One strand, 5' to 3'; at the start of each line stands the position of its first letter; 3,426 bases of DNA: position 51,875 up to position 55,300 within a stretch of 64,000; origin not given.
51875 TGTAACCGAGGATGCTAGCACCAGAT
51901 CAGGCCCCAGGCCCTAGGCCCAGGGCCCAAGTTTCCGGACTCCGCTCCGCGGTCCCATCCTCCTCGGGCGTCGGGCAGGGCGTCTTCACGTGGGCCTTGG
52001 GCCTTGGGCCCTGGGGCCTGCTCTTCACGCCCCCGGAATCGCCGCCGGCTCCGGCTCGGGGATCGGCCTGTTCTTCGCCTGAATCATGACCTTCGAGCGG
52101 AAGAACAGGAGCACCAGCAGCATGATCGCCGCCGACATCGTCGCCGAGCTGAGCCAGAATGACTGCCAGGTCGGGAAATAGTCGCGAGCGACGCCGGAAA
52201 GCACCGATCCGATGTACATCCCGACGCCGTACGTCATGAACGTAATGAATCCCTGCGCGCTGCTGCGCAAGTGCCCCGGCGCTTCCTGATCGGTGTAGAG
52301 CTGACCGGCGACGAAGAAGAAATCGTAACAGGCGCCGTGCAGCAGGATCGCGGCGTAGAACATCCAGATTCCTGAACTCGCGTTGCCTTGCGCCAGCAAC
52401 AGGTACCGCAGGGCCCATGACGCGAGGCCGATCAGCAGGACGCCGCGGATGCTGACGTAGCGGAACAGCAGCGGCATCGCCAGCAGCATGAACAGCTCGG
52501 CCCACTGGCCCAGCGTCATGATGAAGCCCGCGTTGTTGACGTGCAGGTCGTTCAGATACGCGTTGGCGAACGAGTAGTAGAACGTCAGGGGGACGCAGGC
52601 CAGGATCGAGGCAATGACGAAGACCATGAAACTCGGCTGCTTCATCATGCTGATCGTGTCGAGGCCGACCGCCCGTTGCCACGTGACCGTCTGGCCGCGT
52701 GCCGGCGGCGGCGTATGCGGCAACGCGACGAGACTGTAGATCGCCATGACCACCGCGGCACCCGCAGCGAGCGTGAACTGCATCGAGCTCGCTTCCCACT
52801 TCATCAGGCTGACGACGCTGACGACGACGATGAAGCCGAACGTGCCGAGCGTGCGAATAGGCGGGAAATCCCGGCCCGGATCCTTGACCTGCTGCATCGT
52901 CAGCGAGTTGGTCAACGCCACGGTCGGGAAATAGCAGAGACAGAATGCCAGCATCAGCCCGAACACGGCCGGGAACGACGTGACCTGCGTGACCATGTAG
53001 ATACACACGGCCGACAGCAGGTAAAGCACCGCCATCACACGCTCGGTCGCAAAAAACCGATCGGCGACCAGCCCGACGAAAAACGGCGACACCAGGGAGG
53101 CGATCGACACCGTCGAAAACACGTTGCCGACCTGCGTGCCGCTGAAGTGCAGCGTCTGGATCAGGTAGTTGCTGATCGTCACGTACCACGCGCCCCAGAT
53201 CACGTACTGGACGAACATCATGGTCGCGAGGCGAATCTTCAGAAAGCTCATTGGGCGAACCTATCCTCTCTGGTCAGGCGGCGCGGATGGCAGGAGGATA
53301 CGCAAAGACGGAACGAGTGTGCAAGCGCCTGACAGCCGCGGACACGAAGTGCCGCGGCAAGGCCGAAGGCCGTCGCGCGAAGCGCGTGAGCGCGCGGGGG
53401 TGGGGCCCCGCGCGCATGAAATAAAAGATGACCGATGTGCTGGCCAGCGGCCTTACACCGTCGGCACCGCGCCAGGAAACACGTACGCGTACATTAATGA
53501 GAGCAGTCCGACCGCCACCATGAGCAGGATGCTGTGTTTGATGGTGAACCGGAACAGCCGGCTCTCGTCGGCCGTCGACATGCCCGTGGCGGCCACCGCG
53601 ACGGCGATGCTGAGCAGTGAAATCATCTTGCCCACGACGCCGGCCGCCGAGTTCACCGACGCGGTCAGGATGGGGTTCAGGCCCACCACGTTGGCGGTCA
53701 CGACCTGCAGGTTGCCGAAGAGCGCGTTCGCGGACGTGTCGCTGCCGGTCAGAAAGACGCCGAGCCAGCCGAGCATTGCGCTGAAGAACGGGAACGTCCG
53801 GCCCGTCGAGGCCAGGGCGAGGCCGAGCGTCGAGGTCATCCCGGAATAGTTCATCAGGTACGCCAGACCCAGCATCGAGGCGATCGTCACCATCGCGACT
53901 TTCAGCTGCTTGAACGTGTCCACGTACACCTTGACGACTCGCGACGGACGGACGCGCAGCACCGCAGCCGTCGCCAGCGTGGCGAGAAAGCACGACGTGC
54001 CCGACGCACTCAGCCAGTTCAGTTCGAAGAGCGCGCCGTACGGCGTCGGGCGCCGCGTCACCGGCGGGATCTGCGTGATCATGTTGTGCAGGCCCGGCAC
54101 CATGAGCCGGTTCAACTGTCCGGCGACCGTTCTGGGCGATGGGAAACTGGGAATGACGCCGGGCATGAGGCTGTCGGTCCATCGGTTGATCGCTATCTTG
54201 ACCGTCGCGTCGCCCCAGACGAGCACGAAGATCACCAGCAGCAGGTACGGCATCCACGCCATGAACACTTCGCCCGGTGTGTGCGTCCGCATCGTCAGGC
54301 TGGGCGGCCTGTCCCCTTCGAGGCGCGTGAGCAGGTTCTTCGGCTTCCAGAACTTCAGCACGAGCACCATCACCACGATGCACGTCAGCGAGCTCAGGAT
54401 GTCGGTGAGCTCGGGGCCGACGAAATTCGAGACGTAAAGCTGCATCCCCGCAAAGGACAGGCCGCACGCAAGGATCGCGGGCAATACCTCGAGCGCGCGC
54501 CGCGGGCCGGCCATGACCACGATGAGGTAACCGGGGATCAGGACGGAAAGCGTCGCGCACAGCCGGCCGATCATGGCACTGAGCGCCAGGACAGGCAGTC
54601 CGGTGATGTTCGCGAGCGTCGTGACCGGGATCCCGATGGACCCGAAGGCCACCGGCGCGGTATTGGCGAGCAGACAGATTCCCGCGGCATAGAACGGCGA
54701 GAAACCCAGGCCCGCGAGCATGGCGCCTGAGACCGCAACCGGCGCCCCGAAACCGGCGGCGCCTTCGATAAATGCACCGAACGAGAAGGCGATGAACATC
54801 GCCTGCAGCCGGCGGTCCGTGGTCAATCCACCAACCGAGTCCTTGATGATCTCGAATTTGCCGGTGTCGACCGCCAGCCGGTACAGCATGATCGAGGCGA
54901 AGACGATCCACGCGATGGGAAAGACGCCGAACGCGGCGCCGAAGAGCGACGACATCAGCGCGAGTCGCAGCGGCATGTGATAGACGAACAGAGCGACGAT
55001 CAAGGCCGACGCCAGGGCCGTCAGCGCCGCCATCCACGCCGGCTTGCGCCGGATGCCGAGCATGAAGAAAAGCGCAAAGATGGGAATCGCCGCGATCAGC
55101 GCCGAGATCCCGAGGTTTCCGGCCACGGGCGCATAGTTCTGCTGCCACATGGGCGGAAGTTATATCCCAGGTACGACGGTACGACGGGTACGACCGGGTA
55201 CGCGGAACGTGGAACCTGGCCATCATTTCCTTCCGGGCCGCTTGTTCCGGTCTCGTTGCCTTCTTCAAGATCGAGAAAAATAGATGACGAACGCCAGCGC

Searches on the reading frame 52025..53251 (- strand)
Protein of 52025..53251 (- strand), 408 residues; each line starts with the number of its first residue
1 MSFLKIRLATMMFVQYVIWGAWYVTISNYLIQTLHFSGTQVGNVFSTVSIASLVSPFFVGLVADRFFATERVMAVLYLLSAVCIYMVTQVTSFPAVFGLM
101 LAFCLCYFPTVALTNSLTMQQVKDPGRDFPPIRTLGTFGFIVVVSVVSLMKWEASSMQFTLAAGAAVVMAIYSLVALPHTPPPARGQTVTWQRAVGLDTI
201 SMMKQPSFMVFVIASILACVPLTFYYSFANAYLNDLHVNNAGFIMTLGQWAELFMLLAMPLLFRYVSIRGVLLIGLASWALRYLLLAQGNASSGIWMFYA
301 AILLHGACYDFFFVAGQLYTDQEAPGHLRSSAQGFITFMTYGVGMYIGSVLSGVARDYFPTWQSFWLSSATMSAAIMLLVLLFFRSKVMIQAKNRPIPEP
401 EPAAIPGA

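Call 3: search_protein_families(library=pfam, proteins=[window:52025-53251:-], max_evalue=0.01)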
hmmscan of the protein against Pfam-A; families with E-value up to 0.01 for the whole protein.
window:52025-53251:- (408 aa): 4 families
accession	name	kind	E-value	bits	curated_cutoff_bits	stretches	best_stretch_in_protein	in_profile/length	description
PF03825.22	Nuc_H_symport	-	1.2e-102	344.4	25.9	1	4-387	3-398/400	Nucleoside H+ symporter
PF12832.13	MFS_1_like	-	1.5e-37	130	25.2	1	6-365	2-371/373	MFS_1 like family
PF07690.21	MFS_1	-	3.3e-20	72.7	33.4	2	231-395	22-183/347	Major Facilitator Superfamily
PF01306.25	LacY_symp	-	1.4e-10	41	24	1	7-287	11-307/413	LacY proton/sugar symporter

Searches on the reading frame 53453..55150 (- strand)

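Call 84: search_protein_families(library=pfam, proteins=[window:53453-55150:-], max_evalue=0.0001)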
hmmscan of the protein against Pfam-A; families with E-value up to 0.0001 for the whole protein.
window:53453-55150:- (565 aa): 1 family
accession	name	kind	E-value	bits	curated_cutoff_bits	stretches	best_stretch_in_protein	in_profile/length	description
PF02652.20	Lactate_perm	-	3.7e-160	534.6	27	1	15-552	1-520/522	L-lactate permease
